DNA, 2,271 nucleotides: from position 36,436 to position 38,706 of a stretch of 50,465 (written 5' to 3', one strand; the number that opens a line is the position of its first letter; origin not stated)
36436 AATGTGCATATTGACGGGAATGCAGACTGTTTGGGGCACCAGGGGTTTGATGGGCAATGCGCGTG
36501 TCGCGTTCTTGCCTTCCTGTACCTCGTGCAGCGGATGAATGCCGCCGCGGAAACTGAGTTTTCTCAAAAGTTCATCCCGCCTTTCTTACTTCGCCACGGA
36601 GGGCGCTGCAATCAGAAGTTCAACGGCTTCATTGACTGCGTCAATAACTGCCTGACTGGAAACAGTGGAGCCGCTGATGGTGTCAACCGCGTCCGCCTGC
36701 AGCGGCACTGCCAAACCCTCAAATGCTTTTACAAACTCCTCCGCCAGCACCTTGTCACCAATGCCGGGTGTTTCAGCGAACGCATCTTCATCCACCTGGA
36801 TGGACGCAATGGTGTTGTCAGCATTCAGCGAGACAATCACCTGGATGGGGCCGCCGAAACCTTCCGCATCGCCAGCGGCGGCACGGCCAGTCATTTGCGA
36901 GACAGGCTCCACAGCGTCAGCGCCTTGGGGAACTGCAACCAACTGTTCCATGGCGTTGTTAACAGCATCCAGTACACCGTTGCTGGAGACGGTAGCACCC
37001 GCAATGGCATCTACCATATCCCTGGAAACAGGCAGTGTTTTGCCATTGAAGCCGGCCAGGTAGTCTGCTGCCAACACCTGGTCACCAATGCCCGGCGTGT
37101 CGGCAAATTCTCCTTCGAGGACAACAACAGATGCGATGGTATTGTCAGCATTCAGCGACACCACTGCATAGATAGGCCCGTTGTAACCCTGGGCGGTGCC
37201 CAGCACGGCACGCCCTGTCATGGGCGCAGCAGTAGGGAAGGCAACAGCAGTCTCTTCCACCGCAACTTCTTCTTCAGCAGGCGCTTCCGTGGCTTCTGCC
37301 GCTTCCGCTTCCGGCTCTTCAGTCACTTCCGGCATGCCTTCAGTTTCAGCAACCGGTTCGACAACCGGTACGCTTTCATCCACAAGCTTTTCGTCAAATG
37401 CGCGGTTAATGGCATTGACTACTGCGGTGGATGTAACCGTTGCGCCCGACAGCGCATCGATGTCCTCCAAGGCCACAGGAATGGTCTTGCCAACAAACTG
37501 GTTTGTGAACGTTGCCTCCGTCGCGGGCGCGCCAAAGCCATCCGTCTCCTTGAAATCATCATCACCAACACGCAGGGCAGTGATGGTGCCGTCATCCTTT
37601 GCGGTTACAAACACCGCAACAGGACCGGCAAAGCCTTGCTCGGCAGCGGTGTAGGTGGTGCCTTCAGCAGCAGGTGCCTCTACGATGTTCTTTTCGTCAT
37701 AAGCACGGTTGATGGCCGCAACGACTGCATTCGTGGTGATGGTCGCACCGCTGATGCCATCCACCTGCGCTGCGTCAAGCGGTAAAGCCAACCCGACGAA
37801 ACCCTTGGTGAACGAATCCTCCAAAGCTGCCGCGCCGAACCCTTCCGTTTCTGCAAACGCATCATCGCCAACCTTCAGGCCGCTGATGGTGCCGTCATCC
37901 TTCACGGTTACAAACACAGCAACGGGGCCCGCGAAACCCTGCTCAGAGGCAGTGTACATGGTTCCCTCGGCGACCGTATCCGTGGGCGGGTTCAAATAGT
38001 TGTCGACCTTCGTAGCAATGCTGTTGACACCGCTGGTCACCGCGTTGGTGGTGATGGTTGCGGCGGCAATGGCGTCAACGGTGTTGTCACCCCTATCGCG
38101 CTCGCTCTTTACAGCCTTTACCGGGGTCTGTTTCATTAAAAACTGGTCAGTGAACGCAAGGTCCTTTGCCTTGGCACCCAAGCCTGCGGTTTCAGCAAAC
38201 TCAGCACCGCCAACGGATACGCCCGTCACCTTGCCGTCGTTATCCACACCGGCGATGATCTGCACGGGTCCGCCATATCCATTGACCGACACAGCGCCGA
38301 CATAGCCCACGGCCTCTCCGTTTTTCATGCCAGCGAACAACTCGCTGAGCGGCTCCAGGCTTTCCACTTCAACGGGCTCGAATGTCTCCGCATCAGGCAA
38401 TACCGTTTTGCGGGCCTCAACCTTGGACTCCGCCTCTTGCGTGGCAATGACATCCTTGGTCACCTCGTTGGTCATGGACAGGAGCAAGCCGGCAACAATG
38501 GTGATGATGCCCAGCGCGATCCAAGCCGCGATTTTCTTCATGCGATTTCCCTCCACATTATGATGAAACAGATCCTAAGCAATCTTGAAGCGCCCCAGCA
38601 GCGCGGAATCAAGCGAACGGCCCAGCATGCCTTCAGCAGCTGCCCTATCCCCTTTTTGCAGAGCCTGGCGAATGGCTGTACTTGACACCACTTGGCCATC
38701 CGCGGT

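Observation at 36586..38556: RnfG-like subunit carrying five tandem FMN-binding modules, each with a flavinylation-type motif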

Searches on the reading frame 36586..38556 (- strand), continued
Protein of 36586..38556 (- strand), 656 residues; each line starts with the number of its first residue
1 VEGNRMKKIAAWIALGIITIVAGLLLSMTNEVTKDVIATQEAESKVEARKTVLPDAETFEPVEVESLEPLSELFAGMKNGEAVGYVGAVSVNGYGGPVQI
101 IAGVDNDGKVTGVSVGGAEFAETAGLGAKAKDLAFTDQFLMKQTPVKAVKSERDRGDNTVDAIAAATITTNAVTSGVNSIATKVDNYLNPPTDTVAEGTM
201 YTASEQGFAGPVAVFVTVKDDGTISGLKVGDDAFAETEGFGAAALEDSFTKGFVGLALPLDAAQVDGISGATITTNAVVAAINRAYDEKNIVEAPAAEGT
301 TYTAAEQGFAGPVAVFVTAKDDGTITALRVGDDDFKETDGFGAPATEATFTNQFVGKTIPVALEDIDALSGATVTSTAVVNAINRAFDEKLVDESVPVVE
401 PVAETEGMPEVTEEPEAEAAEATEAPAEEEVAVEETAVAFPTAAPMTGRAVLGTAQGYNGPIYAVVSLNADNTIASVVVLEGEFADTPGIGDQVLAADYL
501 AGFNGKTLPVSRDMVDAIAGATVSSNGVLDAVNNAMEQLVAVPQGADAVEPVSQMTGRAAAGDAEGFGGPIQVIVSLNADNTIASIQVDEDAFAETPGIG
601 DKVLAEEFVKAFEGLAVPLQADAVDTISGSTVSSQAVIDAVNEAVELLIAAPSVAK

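Call 48: fold_search(model_id=the predicted structure, library=pdb)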
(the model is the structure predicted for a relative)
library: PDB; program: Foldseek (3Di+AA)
matches with E <= 10: 639; with E <= 0.001: 18
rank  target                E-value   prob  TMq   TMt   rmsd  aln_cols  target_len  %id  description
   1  9eri_G                2.1e-11  1.00  0.24  0.68   3.7       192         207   36  Cryo-EM structure of sodium pumping Rnf complex from Acetobacterium woodii bound to NADH (released 2025-03-05)
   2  7zc6_G                1.8e-10  1.00  0.23  0.70   4.4       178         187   35  Na+ - translocating ferredoxin: NAD+ reductase (Rnf) of C. tetanomorphum (released 2022-09-28)
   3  8rb9_G                1.8e-06  1.00  0.19  0.55   5.4       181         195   28  Cryo-EM structure of the NADH:ferredoxin oxidoreductase RNF from Azotobacter vinelandii, NADH added (released 2024-06-26)
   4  8ahx_G                1.8e-06  1.00  0.19  0.53   5.8       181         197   28  Cryo-EM structure of the nitrogen-fixation associated NADH:ferredoxin oxidoreductase RNF from Azotobacter vinelandii (released 2023-11-01)
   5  8rb8_G                2.0e-06  1.00  0.19  0.56   5.3       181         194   27  Cryo-EM structure of the NADH:ferredoxin oxidoreductase RNF from Azotobacter vinelandii, purified with 2-ME/TCEP, NADH (released 2024-06-26)
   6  8a1u_C                2.3e-06  1.00  0.21  0.46   6.3       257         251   17  Sodium pumping NADH-quinone oxidoreductase with substrates NADH and Q2 (released 2023-09-20)
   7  7xk3_C                3.2e-06  1.00  0.21  0.48   5.9       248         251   16  Cryo-EM structure of Na+-pumping NADH-ubiquinone oxidoreductase from Vibrio cholerae, state 1 (released 2022-07-20)
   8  8evu_C                7.6e-06  1.00  0.21  0.48   6.0       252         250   15  Cryo EM structure of Vibrio cholerae NQR (released 2022-11-16)
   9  8a1y_C                9.4e-06  1.00  0.20  0.44   6.3       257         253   18  Sodium pumping NADH-quinone oxidoreductase with inhibitor HQNO (released 2023-06-14)
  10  9u5g_C                1.1e-05  1.00  0.16  0.39   7.9       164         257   18  Cryo-EM structure of Na+-translocating NADH-ubiquinone oxidoreductase NqrC-T225Y mutant from Vibrio cholerae (released 2025-06-25)
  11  8a1t_C                1.6e-05  1.00  0.21  0.47   6.9       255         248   16  Sodium pumping NADH-quinone oxidoreductase (released 2023-06-14)
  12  8ad0_C                4.1e-05  1.00  0.22  0.50   5.8       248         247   16  X-ray structure of Na+-NQR from Vibrio cholerae in different conformation at 3.1 A (released 2023-07-12)
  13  4xa7                  4.1e-05  1.00  0.17  0.45   8.0       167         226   21  Soluble part of holo NqrC from V. harveyi (released 2015-03-18)
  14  4u9s                  5.4e-05  1.00  0.16  0.45   8.2       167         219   18  Crystal structure of NqrC from Vibrio cholerae (released 2014-12-03)
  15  4xhf_B                4.1e-04  1.00  0.17  0.46   2.8       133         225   21  Crystal structure of Shewanella oneidensis NqrC (released 2015-12-16)
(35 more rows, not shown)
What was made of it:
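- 37993..38541 (-): Module 1, a complete RnfG (residues 1-183). Acceptor Thr162 has its codon at 38056-38058. Motif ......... Foldseek TM-score normalised to the target is 0.68-0.70 (call 48).
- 36607..36885 (-): Module 5 (residues 553-645). Thr626 codon at 36664-36666. Motif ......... Foldseek TM-score normalised to the target is 0.78 (call 48).
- The AF2 model superposes on 9eri_G and 7zc6_G with TM-score (normalised to the target) of 0.68-0.70 (call 48).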

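Call 52: find_encoding_contigs(protein=P0026, flank=10000, max_places=1)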
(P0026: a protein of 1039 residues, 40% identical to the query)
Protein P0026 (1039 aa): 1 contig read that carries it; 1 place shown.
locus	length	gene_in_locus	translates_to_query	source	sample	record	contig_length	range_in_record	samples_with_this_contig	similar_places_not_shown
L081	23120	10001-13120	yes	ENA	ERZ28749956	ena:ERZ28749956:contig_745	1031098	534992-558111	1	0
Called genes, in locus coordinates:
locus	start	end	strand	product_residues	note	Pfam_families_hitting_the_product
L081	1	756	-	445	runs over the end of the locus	PF01523:PmbA_TldD_1st, PF19290:PmbA_TldD_2nd, PF19289:PmbA_TldD_3rd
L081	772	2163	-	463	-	PF01523:PmbA_TldD_1st, PF19290:PmbA_TldD_2nd, PF19289:PmbA_TldD_3rd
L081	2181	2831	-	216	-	PF00702:Hydrolase, PF13419:HAD_2, PF13242:Hydrolase_like (weak)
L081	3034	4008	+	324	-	PF01145:Band_7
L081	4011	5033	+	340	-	PF01145:Band_7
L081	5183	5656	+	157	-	PF05848:CtsR, PF17727:CtsR_C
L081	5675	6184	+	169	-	PF02151:UVR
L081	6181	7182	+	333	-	PF00217:ATP-gua_Ptrans, PF27454:McsB_C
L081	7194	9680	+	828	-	PF02861:Clp_N, PF13191:AAA_16 (weak), PF00004:AAA, PF17871:AAA_lid_9, PF02151:UVR, PF07724:AAA_2, PF07728:AAA_5, PF10431:ClpB_D2-small, +6 more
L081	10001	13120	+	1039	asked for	PF01834:XRCC1_N (faint), PF04205:FMN_bind, PF02824:TGS (faint), PF04205:FMN_bind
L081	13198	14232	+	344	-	PF02424:ApbE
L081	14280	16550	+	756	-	PF00270:DEAD, PF04851:ResIII (weak), PF00271:Helicase_C, PF22982:WHD_HRQ1, PF09369:MZB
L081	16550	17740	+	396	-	PF13482:RNase_H_2, PF13176:TPR_7 (faint), PF13428:TPR_14 (faint)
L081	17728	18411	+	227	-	PF12688:TPR_5 (faint), PF13428:TPR_14 (faint), PF13429:TPR_15 (weak), PF21033:RMD1-3 (faint), PF25063:ARM_TT21_C (faint), PF00515:TPR_1 (faint), PF07719:TPR_2 (faint), PF14559:TPR_19 (weak), +11 more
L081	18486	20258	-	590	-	PF00664:ABC_membrane, PF00005:ABC_tran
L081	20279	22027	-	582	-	PF00664:ABC_membrane, PF00005:ABC_tran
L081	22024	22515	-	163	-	PF12802:MarR_2, PF01047:MarR, PF13412:HTH_24 (weak), PF13463:HTH_27 (weak)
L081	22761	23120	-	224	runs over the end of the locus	PF13670:PepSY_2 (faint), PF03413:PepSY (weak)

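Call 53: find_encoding_contigs(protein=P0035, flank=10000, max_places=1)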
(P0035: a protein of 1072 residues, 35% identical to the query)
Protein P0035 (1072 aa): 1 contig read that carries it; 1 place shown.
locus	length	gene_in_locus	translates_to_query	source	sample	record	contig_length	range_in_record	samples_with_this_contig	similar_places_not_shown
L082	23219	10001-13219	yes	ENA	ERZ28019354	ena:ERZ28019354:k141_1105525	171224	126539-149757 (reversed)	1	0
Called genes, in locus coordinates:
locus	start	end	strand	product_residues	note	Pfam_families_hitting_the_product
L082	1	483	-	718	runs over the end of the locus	PF00361:Proton_antipo_M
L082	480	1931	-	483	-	PF00361:Proton_antipo_M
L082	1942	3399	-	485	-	PF00662:Proton_antipo_N (weak), PF00361:Proton_antipo_M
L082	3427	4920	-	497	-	PF00361:Proton_antipo_M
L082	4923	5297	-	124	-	PF00420:Oxidored_q2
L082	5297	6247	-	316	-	PF09878:EhaG (faint), PF20501:MbhE, PF04039:MnhB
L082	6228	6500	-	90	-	PF13244:MbhD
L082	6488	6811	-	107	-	PF03334:PhaG_MnhG_YufB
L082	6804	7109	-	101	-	PF04066:MrpF_PhaF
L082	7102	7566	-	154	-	PF01899:MNHE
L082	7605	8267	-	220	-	PF13545:HTH_Crp_2, PF00325:Crp (weak)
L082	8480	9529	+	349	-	PF02424:ApbE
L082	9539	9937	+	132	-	PF07009:NusG_II (weak)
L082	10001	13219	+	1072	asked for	PF03544:TonB_C (faint), PF04205:FMN_bind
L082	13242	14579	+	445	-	PF13375:RnfC_N, PF01512:Complex1_51K, PF10531:SLBB, PF13534:Fer4_17 (faint), PF13237:Fer4_10, PF12838:Fer4_7, PF13183:Fer4_8 (weak), PF13187:Fer4_9 (weak), +3 more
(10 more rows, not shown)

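Call 54: find_encoding_contigs(protein=P0077, flank=10000, max_places=1)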
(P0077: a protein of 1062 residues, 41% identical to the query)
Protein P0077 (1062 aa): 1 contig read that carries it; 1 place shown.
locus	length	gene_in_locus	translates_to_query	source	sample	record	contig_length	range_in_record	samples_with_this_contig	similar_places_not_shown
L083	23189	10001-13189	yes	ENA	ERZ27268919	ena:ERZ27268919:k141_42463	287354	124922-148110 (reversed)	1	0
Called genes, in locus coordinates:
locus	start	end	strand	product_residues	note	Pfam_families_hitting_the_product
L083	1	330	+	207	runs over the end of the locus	PF03167:UDG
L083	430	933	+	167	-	PF24961:NfeD_membrane, PF01957:NfeD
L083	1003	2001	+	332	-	PF12127:FloA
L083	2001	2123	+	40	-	-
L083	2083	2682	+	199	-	-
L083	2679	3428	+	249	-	PF00072:Response_reg, PF04397:LytTR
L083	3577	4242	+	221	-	PF06971:Put_DNA-bind_N, PF01408:GFO_IDH_MocA (weak), PF02629:CoA_binding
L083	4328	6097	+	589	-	PF12229:PG_binding_4, PF04294:VanW, PF07501:G5 (weak)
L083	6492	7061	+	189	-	PF07009:NusG_II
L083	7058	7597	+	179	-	PF07456:Hpre_diP_synt_I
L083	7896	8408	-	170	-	-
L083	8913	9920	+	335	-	PF02424:ApbE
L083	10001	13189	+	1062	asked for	PF04205:FMN_bind, PF12327:FtsZ_C (faint), PF04205:FMN_bind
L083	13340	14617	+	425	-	PF09861:Lar_N, PF21113:LarA_C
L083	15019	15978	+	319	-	PF04392:ABC_sub_bind, PF13407:Peripla_BP_4 (faint)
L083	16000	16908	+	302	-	PF02653:BPD_transp_2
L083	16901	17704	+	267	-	PF02463:SMC_N (weak), PF00005:ABC_tran, PF13304:AAA_21 (faint)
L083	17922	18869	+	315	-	PF01118:Semialdhyde_dh (weak), PF22698:Semialdhyde_dhC_1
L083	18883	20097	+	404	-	PF01960:ArgJ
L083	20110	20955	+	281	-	PF00696:AA_kinase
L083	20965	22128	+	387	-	PF00202:Aminotran_3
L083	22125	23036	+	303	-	PF02729:OTCace_N, PF00185:OTCace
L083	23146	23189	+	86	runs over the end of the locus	-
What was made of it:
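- Related RnfG-like multi-FMN proteins also occur away from rnf genes (L081 and L083, calls 52, 54). Orphan relatives lie next to ApbE only, with no rnf genes within 10 kb (L081 and L083, calls 52, 54).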

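Call 59: find_encoding_contigs(protein=P0017, flank=10000, max_places=1)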
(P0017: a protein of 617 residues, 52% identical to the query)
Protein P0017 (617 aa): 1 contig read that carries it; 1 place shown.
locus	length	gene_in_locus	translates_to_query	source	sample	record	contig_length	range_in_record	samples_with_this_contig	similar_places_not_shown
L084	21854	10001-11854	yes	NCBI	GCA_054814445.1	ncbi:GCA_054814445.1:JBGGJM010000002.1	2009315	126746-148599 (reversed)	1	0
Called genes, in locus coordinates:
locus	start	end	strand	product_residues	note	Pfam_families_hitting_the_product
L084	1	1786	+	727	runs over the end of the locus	PF01138:RNase_PH, PF03725:RNase_PH_C, PF03726:PNPase, PF01138:RNase_PH, PF00013:KH_1, PF00575:S1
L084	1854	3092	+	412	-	PF00675:Peptidase_M16, PF05193:Peptidase_M16_C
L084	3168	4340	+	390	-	-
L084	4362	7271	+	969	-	PF17854:FtsK_alpha, PF01580:FtsK_SpoIIIE, PF09397:FtsK_gamma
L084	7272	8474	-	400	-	-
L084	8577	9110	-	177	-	-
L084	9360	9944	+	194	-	PF06574:FAD_syn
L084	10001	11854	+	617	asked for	PF03544:TonB_C (faint), PF04205:FMN_bind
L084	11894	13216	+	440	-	PF13375:RnfC_N, PF01512:Complex1_51K, PF10531:SLBB, PF13187:Fer4_9, PF12838:Fer4_7 (weak), PF13183:Fer4_8 (weak), PF13237:Fer4_10, PF13534:Fer4_17 (weak), +4 more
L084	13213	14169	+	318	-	PF03116:NQR2_RnfD_RnfE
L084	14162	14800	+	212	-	PF02508:Rnf-Nqr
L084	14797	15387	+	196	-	PF02508:Rnf-Nqr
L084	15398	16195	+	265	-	PF04060:FeS, PF00037:Fer4 (weak), PF13187:Fer4_9 (weak), PF12838:Fer4_7 (weak), PF13187:Fer4_9 (weak), PF13237:Fer4_10 (weak), PF14697:Fer4_21, PF00037:Fer4 (weak), +2 more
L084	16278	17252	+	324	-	PF03816:LytR_cpsA_psr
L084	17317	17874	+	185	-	PF01765:RRF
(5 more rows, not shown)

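Call 68: search_protein_representatives(protein=P0001)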
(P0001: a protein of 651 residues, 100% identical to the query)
Query: 651 residues. Proteins with E-value up to 0.001 (for the whole library): 6178; up to 1e-10: 2412; up to 1e-30: 251. The best 150 are listed.
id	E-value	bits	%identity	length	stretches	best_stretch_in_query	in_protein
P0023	6.8e-212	721.9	59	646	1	2-642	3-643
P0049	1.2e-196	671.5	53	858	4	3-387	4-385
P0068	1.8e-192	657.7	46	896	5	2-381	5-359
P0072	1.0e-191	655.3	48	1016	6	7-402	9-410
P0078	8.9e-186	635.6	49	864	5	63-420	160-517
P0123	4.3e-178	610.3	46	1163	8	73-380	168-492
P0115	4.6e-178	610.2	51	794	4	7-385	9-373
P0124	3.2e-170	584.2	43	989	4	2-418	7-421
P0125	5.3e-161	553.8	46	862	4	2-400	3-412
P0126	7.4e-154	530.2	52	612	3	2-393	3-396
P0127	1.8e-153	528.9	52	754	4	68-421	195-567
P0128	7.2e-153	527.0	41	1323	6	2-402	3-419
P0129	2.6e-150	518.5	54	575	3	253-420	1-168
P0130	1.0e-149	516.6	46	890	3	2-415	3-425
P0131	1.2e-148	513.0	45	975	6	76-406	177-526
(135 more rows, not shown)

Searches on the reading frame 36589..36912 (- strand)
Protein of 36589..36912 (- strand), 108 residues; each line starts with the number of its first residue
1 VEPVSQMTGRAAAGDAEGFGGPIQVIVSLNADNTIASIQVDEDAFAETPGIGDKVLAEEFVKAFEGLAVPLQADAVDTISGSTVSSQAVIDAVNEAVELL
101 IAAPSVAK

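Call 47: search_protein_families(library=pfam, proteins=[window:36589-36912:-], max_evalue=1)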
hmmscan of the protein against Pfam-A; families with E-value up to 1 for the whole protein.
seq(108 aa): 1 family
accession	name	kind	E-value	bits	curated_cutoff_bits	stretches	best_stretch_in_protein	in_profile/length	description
PF04205.19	FMN_bind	-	1.6e-17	64.3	22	1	18-98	1-77/77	FMN-binding domain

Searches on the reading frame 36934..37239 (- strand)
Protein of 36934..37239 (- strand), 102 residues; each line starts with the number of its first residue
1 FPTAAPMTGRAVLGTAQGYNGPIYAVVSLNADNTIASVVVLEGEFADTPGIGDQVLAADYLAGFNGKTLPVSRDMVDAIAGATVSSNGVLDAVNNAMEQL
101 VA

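Call 47: search_protein_families(library=pfam, proteins=[window:36934-37239:-], max_evalue=1)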
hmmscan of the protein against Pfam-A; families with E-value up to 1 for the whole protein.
seq(102 aa): 1 family
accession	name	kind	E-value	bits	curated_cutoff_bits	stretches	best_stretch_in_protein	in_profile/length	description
PF04205.19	FMN_bind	-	5.8e-17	62.6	22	1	18-98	1-77/77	FMN-binding domain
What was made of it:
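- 36937..37212 (-): Module 4 (residues 444-535). Thr517 codon at 36991-36993. Motif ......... FMN_bind 62.6 bits (call 47).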

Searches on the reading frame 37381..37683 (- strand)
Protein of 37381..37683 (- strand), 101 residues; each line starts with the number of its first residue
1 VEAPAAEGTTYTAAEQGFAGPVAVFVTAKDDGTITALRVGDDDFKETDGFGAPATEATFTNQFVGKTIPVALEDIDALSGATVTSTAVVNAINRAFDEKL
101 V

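Call 47: search_protein_families(library=pfam, proteins=[window:37381-37683:-], max_evalue=1)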
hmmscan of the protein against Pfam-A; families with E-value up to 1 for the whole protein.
seq(101 aa): 1 family
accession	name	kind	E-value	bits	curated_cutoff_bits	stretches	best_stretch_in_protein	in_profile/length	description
PF04205.19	FMN_bind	-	7.1e-16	59.1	22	1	17-96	1-76/77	FMN-binding domain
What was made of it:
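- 37390..37659 (-): Module 3 (residues 295-384). Thr368 codon at 37438-37440. Motif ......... FMN_bind 59.1 bits (call 47).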

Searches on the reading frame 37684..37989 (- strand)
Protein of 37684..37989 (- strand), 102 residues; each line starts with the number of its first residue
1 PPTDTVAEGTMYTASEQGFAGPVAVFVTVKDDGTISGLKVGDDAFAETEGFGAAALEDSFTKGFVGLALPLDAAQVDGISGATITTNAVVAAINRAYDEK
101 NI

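Call 47: search_protein_families(library=pfam, proteins=[window:37684-37989:-], max_evalue=1)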
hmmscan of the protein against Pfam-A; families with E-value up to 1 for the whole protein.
seq(102 aa): 1 family
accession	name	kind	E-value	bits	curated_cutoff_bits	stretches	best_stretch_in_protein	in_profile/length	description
PF04205.19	FMN_bind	-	5e-17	62.8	22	1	18-97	1-76/77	FMN-binding domain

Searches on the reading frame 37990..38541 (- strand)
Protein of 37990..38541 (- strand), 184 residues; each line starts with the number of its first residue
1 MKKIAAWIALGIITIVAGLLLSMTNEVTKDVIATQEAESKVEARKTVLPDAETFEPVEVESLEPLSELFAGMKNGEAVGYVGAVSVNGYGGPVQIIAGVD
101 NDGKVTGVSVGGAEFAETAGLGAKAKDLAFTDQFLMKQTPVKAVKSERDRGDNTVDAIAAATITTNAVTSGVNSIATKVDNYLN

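Call 47: search_protein_families(library=pfam, proteins=[window:37990-38541:-], max_evalue=1)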
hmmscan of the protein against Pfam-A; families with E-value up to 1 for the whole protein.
seq(184 aa): 2 families
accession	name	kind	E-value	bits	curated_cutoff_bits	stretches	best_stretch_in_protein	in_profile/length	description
PF04205.19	FMN_bind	-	4.4e-15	56.5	22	1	88-174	1-74/77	FMN-binding domain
PF22141.1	Thiaminase-1_dom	-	0.083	13.5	27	1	17-73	40-97/146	Thiaminase-1 domain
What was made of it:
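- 37993..38541 (-): FMN_bind 56.5 bits (call 47).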
